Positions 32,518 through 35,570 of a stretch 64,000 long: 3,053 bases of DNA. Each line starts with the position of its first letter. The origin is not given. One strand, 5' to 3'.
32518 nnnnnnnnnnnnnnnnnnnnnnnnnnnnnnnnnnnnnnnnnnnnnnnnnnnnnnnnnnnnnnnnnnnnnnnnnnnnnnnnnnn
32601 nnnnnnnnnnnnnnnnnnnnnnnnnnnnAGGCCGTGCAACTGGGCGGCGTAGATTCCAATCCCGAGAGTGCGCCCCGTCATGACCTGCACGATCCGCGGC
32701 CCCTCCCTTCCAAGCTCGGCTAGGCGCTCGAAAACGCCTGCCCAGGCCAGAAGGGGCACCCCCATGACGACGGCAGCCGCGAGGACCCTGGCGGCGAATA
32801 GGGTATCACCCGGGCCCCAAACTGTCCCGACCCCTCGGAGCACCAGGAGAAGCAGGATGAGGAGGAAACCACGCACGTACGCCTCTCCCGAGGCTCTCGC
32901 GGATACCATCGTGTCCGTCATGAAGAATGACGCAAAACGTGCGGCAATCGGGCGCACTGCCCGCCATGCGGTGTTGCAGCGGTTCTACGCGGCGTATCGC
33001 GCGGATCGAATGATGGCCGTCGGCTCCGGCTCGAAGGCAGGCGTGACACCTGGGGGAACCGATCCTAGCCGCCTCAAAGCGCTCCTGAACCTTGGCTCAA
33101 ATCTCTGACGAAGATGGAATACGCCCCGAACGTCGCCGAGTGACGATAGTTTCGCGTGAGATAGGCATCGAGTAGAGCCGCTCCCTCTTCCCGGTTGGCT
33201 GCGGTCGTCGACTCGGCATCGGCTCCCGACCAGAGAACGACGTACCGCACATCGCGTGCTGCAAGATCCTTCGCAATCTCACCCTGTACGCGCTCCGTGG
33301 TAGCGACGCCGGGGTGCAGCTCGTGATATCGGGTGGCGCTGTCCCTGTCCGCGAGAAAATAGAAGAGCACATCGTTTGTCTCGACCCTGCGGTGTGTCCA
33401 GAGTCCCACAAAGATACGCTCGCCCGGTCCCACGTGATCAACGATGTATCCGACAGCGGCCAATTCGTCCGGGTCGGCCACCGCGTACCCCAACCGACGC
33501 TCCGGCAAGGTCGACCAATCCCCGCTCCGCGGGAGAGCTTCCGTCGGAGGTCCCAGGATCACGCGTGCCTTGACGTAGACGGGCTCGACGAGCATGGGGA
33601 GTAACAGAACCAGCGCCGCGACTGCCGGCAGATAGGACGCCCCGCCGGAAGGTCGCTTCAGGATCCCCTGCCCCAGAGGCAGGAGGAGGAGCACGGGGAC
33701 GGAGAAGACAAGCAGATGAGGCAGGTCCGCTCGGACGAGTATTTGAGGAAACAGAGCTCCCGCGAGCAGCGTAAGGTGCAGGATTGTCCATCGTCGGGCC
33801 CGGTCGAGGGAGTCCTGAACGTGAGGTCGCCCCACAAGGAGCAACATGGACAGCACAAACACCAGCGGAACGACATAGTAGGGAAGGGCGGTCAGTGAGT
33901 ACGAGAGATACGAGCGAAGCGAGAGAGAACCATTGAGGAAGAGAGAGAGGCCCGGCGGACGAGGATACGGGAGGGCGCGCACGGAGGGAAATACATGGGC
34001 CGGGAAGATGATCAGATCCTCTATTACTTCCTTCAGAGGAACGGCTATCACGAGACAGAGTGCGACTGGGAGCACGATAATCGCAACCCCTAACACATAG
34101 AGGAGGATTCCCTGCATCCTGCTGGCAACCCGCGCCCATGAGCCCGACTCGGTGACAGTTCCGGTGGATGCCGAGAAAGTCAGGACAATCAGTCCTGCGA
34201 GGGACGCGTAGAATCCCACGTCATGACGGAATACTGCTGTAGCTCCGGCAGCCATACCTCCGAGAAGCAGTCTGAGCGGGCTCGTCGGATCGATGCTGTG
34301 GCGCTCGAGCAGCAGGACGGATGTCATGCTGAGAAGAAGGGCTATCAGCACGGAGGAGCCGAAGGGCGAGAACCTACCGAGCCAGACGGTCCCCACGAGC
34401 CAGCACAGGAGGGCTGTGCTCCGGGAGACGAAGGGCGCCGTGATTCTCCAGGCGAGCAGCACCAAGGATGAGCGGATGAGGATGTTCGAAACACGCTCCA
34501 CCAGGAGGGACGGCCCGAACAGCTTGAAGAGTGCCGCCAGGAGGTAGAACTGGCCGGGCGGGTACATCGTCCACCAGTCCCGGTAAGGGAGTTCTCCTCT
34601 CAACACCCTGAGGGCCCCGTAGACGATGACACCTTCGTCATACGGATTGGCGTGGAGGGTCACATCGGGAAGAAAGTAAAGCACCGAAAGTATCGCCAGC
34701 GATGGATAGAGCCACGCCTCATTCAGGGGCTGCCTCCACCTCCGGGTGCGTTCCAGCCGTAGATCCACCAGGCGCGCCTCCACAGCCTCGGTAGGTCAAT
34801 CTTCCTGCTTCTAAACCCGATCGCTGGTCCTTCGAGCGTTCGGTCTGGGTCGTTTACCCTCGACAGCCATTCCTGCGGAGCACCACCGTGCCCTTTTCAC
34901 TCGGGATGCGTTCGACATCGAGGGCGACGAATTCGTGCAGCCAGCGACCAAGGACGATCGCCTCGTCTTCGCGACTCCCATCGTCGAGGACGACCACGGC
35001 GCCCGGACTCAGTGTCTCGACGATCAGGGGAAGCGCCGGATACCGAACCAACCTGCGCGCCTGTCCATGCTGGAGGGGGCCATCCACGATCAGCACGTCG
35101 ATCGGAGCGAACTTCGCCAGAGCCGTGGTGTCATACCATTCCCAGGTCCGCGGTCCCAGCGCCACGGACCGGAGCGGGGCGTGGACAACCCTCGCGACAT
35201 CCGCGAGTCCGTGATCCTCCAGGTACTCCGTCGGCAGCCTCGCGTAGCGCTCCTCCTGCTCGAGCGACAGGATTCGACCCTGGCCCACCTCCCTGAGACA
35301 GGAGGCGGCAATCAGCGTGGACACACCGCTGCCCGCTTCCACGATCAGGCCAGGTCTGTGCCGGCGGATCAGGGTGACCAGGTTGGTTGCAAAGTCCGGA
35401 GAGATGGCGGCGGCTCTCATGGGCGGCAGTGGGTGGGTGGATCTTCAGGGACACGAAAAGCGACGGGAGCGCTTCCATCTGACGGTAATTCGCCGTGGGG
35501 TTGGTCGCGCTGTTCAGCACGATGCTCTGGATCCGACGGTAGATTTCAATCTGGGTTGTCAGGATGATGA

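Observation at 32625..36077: Direct repeats of about 245 bp from the flippase 3' end bracket a 3-kb lower-GC insert, with an extra GT4 3'-end fragment at the left junction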

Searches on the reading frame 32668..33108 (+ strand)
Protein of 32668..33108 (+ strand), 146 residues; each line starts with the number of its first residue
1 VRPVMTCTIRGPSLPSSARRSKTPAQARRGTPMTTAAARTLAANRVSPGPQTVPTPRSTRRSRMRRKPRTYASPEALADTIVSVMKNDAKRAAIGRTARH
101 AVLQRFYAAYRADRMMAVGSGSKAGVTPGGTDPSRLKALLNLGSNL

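Call 6: search_protein_families(library=pfam, proteins=[window:32668-33108:+], max_evalue=0.01)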
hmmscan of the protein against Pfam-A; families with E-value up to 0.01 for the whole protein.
window:32668-33108:+ (146 aa): 1 family
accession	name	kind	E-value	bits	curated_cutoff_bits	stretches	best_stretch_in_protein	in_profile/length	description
PF13524.12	Glyco_trans_1_2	-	0.0001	22.7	25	1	70-117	97-144/144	Glycosyl transferase-like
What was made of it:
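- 32872..33108 (+): Relic of the 3' end (about 75 codons) of a GT4 glycosyltransferase gene. It converges on the GT-C gene. Glyco_trans_1_2 E = 1e-4, below the cut-off (call 6).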

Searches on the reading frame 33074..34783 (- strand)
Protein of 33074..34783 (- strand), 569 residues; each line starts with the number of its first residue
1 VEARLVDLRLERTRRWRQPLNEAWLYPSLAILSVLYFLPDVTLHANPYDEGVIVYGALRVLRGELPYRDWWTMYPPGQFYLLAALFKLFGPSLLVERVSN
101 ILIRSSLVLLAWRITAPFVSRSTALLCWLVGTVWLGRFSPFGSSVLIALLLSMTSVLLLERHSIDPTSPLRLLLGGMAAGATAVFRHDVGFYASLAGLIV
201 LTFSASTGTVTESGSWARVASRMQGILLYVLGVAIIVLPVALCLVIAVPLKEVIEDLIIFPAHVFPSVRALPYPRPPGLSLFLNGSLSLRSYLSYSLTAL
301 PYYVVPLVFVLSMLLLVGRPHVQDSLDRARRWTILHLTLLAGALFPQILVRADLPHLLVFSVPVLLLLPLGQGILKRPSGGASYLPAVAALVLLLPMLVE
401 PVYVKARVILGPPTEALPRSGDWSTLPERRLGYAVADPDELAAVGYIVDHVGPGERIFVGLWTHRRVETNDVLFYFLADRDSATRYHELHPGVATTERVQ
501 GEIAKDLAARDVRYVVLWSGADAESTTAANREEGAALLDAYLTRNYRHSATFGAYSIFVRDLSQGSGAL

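Call 6: search_protein_families(library=pfam, proteins=[window:33074-34783:-], max_evalue=0.01)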
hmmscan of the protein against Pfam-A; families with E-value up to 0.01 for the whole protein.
window:33074-34783:- (569 aa): 0 families

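Call 20: find_homologous_proteins(query=window:33074-34783:-, max_evalue=0.00001)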
Query window:33074-34783:- (569 aa): 97 proteins with E <= 0.00001 among 8000 candidates.
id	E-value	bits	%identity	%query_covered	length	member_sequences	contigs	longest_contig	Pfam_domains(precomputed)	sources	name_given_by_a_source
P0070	0.0e+0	1244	100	100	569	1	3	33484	-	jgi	jgi:hypothetical protein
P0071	0.0e+0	1234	100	99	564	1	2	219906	-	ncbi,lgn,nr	ncbi:MAG TPA: hypothetical protein VGV60_02780 [Candidatus Polarisedimenticolia bacterium]|nr:hypoth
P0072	2.1e-90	322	37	93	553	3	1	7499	PF13231.13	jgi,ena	-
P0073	4.1e-86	308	36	94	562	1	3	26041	PF13231.13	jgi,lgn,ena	-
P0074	7.1e-84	301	36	94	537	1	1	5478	-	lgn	-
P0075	5.5e-81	291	37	91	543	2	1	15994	-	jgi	jgi:hypothetical protein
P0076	3.6e-79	285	37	91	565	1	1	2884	PF13231.13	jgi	jgi:dolichyl-phosphate-mannose-protein mannosyltransferase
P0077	5.3e-79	285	34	92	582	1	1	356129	-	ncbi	-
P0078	6.0e-79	284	34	93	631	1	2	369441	-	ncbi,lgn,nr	ncbi:MAG: hypothetical protein GTO51_04430 [Candidatus Latescibacteria bacterium]|nr:hypothetical pr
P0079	7.9e-79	284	35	93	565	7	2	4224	-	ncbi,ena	-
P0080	3.6e-78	282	37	92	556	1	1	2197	PF13231.13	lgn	-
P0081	4.5e-78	282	38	91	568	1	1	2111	-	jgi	jgi:hypothetical protein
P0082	2.6e-77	279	37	94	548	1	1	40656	-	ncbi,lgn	-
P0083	4.4e-77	278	37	94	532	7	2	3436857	PF13231.13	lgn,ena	-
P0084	4.6e-77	278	34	97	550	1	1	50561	PF13231.13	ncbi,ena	-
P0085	1.3e-76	277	35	90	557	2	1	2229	PF13231.13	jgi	jgi:hypothetical protein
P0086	4.6e-76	275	37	91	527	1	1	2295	PF13231.13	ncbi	-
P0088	1.4e-73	267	38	92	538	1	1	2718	PF27757.1,PF13231.13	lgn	-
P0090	6.0e-73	265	32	91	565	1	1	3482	PF13231.13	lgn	-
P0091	7.3e-73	264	34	94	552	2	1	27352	PF13231.13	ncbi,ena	-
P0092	8.1e-73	264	33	63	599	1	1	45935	PF13231.13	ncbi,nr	ncbi:glycosyltransferase family 39 protein [bacterium]|nr:glycosyltransferase family 39 protein [bac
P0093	8.5e-73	264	36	97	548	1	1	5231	PF13231.13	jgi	-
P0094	9.3e-73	264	36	93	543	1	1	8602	PF13231.13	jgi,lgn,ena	-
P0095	2.1e-71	259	31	92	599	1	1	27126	PF13231.13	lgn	-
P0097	5.2e-71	258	33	90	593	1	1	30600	PF13231.13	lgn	-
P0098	2.1e-70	256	33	90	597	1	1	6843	PF13231.13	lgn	-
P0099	3.1e-70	256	32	92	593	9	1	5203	PF13231.13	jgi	-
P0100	4.3e-70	255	36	93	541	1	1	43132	PF13231.13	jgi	jgi:hypothetical protein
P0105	2.7e-66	243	35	93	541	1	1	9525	PF13231.13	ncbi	-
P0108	9.4e-64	234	34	93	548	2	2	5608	PF13231.13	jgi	jgi:4-amino-4-deoxy-L-arabinose transferase-like glycosyltransferase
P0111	1.4e-61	227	30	91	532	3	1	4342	PF13231.13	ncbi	ncbi:MAG: ArnT family glycosyltransferase [Bacteroidota bacterium]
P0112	3.0e-61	226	36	90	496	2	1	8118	PF13231.13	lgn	-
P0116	1.3e-59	221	34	95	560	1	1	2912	PF13231.13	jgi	jgi:hypothetical protein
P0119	3.3e-58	216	33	93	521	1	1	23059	PF13231.13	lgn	-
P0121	5.0e-58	215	32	94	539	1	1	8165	PF13231.13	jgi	jgi:hypothetical protein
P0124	2.4e-57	213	30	98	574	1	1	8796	PF13231.13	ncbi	-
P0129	9.8e-55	204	32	91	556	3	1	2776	PF13231.13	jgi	jgi:4-amino-4-deoxy-L-arabinose transferase-like glycosyltransferase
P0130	1.6e-54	204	34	89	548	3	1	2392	PF13231.13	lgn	-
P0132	1.1e-53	201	32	93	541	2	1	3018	PF13231.13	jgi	jgi:Dolichyl-phosphate-mannose-protein mannosyltransferase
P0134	1.7e-52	197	39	25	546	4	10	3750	PF13231.13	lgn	-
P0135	1.7e-52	197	29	91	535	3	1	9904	PF13231.13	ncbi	ncbi:MAG: ArnT family glycosyltransferase [Candidatus Kapaibacterium sp.]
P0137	1.4e-51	194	31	91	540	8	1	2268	PF13231.13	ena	-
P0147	1.7e-46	177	30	93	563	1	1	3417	PF13231.13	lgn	-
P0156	6.7e-41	159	31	91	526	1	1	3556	PF13231.13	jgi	jgi:hypothetical protein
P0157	9.0e-40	155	31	91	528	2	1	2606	PF13231.13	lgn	-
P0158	9.3e-38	148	31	90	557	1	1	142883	PF13231.13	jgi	jgi:hypothetical protein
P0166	5.5e-7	47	49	13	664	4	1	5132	PF13231.13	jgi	jgi:hypothetical protein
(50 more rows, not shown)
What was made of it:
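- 33074..34783 (-): GT-C fold glycosyltransferase, 569 aa, apparently intact. It has no close relative. Nearest non-self homologue is 37% identical (call 20).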

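Call 44: search_protein_families(library=ncbifam, proteins=[window:33074-34783:-], max_evalue=0.00001)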
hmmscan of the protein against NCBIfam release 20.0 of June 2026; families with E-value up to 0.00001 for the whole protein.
window:33074-34783:- (569 aa): 0 families

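Call 63: search_protein_families(library=pfam, proteins=[window:33074-34783:-, P0072, P0073, P0083], max_evalue=1)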
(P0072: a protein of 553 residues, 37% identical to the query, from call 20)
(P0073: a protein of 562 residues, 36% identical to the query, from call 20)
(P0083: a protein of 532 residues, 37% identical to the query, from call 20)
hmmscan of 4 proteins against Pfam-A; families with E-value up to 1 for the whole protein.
window:33074-34783:- (569 aa): 0 families

P0072 (553 aa): 2 families
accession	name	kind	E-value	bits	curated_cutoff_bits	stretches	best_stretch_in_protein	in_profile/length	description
PF13231.12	PMT_2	-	3.2e-08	34.4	26.1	1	68-186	3-123/160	Dolichyl-phosphate-mannose-protein mannosyltransferase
PF17370.7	DUF5392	-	0.67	10.5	25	0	134-171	30-67/139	Family of unknown function (DUF5392)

P0073 (562 aa): 1 family
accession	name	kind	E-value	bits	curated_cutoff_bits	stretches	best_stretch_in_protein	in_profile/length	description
PF13231.12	PMT_2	-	2.7e-08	34.6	26.1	1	63-178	3-120/160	Dolichyl-phosphate-mannose-protein mannosyltransferase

P0083 (532 aa): 2 families
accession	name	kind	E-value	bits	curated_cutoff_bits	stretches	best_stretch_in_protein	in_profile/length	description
PF13231.12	PMT_2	-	1.9e-07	31.8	26.1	1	56-181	3-130/160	Dolichyl-phosphate-mannose-protein mannosyltransferase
PF10660.14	MitoNEET_N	-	0.96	10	23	0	247-270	16-39/64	Iron-containing outer mitochondrial membrane protein N-terminus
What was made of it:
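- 33074..34783 (-): Homologues hit PF13231 PMT_2 above the cut-off, but the protein itself has no Pfam hit (call 63).
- On GT-C fold glycosyltransferase (ArnT / PMT_2-like): The window protein has no Pfam or NCBIfam hit (calls 6, 44, 63). Homologues at 36-37% identity hit PF13231 above the cut-off (calls 20, 63).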

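Call 73: predict_structure(alignment_id=A4)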
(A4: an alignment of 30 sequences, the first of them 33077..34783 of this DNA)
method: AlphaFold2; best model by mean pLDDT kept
length: 569 residues; sequences in the alignment: 30
mean_pLDDT: 86.8   pTM: 0.89
mean pLDDT of the five models: 86.8, 86.5, 85.5, 84.9, 83.4
residues with pLDDT >= 90: 321; 70-90: 179; 50-70: 51; < 50: 18
segments of 3 or more residues with pLDDT < 50: 418-421, 523-526, 528-530, 567-569
pLDDT, mean of each block of 10 residues (from residue 1): 53 52 87 95 91 96 89 86 97 96 96 93 91 86 92 97 92 98 94 97 79 72 94 97 90 85 81 89 96 91 89 87 85 96 89 85 91 72 74 84 88 58 72 89 96 96 87 96 93 89 97 94 49 82 97 96 62
secondary structure, 60 per line:
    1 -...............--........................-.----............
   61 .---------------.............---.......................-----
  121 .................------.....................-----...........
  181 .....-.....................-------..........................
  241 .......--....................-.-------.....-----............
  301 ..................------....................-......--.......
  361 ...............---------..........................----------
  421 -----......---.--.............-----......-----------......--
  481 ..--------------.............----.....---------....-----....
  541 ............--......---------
elements in order: H2-16 H19-42 H49-61 H77-89 H93-115 H121-137 H144-164 H170-185 H187-207 H215-247 H250-269 H279-283 H289-318 H325-344 H346-350 H354-375 H385-410 H426-431 H438-450 E456-461 H473-478 H497-509 E514-518 H528-531 H537-545 E546-552 E555-560
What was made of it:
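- On GT-C fold glycosyltransferase (ArnT / PMT_2-like): The model has pLDDT 86.8 and pTM 0.89 (call 73).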

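Call 75: fold_search(model_id=the predicted structure, library=pdb)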
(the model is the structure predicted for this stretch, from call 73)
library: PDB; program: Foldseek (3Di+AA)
matches with E <= 10: 475; with E <= 0.001: 22
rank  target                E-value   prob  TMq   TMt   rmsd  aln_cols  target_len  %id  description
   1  8pn9_A                7.3e-07  1.00  0.51  0.46  11.1       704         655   12  Structure of human oligosaccharyltransferase OST-A complex bound to NGI-1 (released 2024-05-08)
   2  7zlh_A                1.1e-06  1.00  0.50  0.44  11.9       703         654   11  Cryo-EM structure of C-mannosyltransferase CeDPY19, in apo state, bound to CMT2-Fab and anti-Fab nanobody (released 2023-01-11)
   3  7zli_A                2.1e-06  1.00  0.53  0.47  10.8       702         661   12  Cryo-EM structure of C-mannosyltransferase CeDPY19, in complex with Dol25-P-Man and bound to CMT2-Fab and anti-Fab nan (released 2023-01-11)
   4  7zlg_A                2.5e-06  1.00  0.52  0.46  10.8       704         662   12  Cryo-EM structure of C-mannosyltransferase CeDPY19, in complex with acceptor peptide and bound to CMT2-Fab and anti-Fa (released 2023-01-11)
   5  9n9j_I                2.6e-06  1.00  0.47  0.40  16.0       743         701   13  Structure of a GRP94 folding intermediate engaged with a CCDC134- and FKBP11-bound secretory translocon (released 2025-11-19)
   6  8age_A                2.8e-06  1.00  0.54  0.49  11.1       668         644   10  Structure of yeast oligosaccharylransferase complex with acceptor peptide bound (released 2022-12-07)
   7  6c26_A                2.9e-06  1.00  0.52  0.47  13.9       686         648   12  The Cryo-EM structure of a eukaryotic oligosaccharyl transferase complex (released 2018-01-31)
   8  8if8_C                2.9e-06  1.00  0.44  0.42  11.9       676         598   15  Arabinosyltransferase AftA (released 2023-05-31)
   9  7e9s_A                3.6e-06  1.00  0.49  0.35  14.0       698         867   12  Archaeal oligosaccharyltransferase AglB from Archaeoglobus fulgidus in complex with an inhibitory peptide and a dolich (released 2021-09-08)
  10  5f15                  4.7e-06  1.00  0.56  0.58   9.8       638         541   13  Crystal Structure of ArnT from Cupriavidus metallidurans bound to Undecaprenyl phosphate (released 2016-02-17)
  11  6ftg_5                4.7e-06  1.00  0.53  0.48  16.6       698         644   13  Subtomogram average of OST-containing ribosome-translocon complexes from canine rough microsomal membranes (released 2018-03-21)
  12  8agb_A                6.4e-06  1.00  0.53  0.48  13.5       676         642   10  Structure of yeast oligosaccharylransferase complex with lipid-linked oligosaccharide bound (released 2022-12-07)
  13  6s7o_A                9.0e-06  1.00  0.52  0.46  15.3       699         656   12  Cryo-EM structure of human oligosaccharyltransferase complex OST-A (released 2019-12-18)
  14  3waj                  2.0e-05  1.00  0.49  0.37  15.9       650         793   11  Crystal structure of the Archaeoglobus fulgidus oligosaccharyltransferase (O29867_ARCFU) complex with Zn and sulfate (released 2013-10-30)
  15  8if8_B                2.6e-05  1.00  0.46  0.43  11.7       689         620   14  Arabinosyltransferase AftA (released 2023-05-31)
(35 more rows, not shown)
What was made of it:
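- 33074..34783 (-): AlphaFold pLDDT 86.8, and the top PDB folds are all GT-C (calls 73, 75).
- On GT-C fold glycosyltransferase (ArnT / PMT_2-like): The top 26 PDB matches are GT-C enzymes; for ArnT 5f15 the TM-scores are 0.56 and 0.58 (call 75).
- Checked: The model has pLDDT 86.8 and pTM 0.89, and the top 26 PDB matches are all GT-C enzymes, including ArnT, STT3, DPY19, AftA and EmbB (calls 73, 75).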

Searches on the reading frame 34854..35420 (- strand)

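Call 6: search_protein_families(library=pfam, proteins=[window:34854-35420:-], max_evalue=0.01)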
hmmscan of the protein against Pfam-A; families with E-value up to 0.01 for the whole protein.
window:34854-35420:- (188 aa): 1 family
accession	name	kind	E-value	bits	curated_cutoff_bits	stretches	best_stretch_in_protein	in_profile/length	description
PF13578.12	Methyltransf_24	-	4.5e-11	44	26.3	1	27-147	1-104/105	Methyltransferase domain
